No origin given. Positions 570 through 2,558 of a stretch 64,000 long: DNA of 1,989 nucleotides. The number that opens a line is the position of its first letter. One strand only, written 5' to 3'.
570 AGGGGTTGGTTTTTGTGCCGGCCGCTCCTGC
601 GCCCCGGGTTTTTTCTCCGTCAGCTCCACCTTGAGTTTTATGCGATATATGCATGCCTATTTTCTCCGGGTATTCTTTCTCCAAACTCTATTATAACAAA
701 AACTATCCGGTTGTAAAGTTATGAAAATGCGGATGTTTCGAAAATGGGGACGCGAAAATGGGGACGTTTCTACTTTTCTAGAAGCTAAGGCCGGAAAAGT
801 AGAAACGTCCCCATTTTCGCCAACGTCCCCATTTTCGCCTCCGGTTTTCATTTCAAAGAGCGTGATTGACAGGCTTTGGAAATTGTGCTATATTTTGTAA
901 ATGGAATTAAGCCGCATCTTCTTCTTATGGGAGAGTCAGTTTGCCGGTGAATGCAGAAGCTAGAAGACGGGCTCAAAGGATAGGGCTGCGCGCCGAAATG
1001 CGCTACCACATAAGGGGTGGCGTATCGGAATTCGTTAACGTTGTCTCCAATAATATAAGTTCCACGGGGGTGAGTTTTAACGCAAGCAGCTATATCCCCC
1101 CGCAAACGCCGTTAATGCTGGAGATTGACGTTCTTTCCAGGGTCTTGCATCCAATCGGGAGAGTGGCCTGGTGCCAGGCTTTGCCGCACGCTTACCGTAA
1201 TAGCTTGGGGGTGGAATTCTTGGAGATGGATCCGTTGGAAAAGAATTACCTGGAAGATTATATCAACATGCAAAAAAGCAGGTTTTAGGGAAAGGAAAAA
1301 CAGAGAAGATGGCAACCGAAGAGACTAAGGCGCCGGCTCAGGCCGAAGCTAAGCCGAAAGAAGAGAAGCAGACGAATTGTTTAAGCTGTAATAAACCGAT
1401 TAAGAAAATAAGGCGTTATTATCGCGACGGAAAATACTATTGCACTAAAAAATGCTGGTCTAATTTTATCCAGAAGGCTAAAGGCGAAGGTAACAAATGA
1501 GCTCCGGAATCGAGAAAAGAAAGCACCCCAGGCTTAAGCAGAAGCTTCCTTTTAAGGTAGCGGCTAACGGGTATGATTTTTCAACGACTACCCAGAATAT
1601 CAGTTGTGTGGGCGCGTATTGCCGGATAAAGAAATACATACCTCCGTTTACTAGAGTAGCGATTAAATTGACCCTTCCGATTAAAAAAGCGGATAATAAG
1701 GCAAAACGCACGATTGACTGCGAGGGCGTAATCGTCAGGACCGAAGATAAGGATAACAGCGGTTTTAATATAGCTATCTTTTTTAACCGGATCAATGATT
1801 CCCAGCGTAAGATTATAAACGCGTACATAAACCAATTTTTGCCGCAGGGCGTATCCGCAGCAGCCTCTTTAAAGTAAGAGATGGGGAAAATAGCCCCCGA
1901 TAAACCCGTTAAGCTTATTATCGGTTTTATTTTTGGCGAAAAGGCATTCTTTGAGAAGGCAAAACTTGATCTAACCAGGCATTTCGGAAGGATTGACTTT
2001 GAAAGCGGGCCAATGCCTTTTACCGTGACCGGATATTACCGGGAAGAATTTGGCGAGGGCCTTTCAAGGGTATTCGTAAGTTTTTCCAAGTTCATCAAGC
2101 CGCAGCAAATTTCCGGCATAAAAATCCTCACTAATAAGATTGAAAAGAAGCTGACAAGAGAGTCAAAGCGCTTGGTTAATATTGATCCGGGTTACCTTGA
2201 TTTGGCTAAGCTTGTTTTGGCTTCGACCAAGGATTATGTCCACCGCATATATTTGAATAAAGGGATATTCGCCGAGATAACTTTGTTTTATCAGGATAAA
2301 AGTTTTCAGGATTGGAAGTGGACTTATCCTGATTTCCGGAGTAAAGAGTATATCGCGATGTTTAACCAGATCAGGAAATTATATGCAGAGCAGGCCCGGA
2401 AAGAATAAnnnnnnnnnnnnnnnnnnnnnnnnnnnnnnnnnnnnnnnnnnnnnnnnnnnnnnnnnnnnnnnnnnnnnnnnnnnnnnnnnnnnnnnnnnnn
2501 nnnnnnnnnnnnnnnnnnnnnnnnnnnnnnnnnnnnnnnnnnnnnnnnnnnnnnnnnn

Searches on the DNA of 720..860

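Call 67: search_rna_families(source=window, start=720, end=860, threshold=evalue, max_evalue=1)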
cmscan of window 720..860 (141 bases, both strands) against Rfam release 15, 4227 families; matches with E-value up to 1: 22.
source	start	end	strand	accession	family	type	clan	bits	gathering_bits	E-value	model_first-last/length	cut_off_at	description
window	746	830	-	RF04265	mir-4650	Gene; miRNA;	-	33.8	80.7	4e-06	1-97/97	no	mir-4650 microRNA precursor family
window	734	839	+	RF04079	MIR161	Gene; miRNA;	-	33.2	90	6.1e-06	1-136/136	no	MIR161 microRNA precursor family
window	747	829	+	RF04269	mir-373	Gene; miRNA;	-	32.4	69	6.1e-05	1-69/69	no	mir-373 microRNA precursor family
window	757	817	+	RF03697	mir-722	Gene; miRNA;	-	31.9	81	5.4e-05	1-67/67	no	mir-722 microRNA precursor family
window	747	829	-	RF04269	mir-373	Gene; miRNA;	-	31.3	69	0.00012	1-69/69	no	mir-373 microRNA precursor family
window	752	820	-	RF04291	mir-368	Gene; miRNA;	CL00149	30.2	58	0.00013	1-72/72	no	mir-368 microRNA precursor family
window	754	818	-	RF03975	mir-5881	Gene; miRNA;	-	29.1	87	1.8e-05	1-67/67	no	mir-5881 microRNA precursor family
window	750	822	-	RF03403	mir-5366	Gene; miRNA;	-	28.4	73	0.00018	1-71/71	no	mir-5366 microRNA precursor family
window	752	820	+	RF04291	mir-368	Gene; miRNA;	CL00149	28.1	58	0.00053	1-72/72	no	mir-368 microRNA precursor family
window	751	823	+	RF03865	mir-7637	Gene; miRNA;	-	27.4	88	0.0009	1-68/68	no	mir-7637 microRNA precursor family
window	751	821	+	RF03607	mir-9447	Gene; miRNA;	-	27.1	67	0.0011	1-68/68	no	mir-9447 microRNA precursor family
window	723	839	+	RF01059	mir-598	Gene; miRNA;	-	25.2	69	0.0016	1-80/80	no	mir-598 microRNA precursor family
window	734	836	+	RF00804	mir-240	Gene; miRNA;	-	24.9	67.5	0.0042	1-99/99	no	mir-240 microRNA precursor family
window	743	833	-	RF03441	mir-613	Gene; miRNA;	-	24.1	70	0.0025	1-87/87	no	mir-613 microRNA precursor family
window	744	832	-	RF03423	mir-962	Gene; miRNA;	-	22.5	70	0.013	1-92/92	no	mir-962 microRNA precursor family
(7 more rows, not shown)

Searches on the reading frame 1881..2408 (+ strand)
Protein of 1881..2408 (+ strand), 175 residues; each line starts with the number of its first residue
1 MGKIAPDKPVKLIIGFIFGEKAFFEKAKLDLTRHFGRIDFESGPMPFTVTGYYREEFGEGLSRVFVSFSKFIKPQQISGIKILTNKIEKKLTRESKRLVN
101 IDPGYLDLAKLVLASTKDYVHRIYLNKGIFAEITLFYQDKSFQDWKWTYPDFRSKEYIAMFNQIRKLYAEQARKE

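Call 71: search_protein_families(library=pfam, proteins=[window:1881-2408:+], max_evalue=0.00001)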
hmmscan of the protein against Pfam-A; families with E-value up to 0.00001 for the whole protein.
window:1881-2408:+ (175 aa): 1 family
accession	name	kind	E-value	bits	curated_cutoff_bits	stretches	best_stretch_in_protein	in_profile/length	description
PF14385.11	DUF4416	-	9e-62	208.2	27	1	9-168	2-162/162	Domain of unknown function (DUF4416)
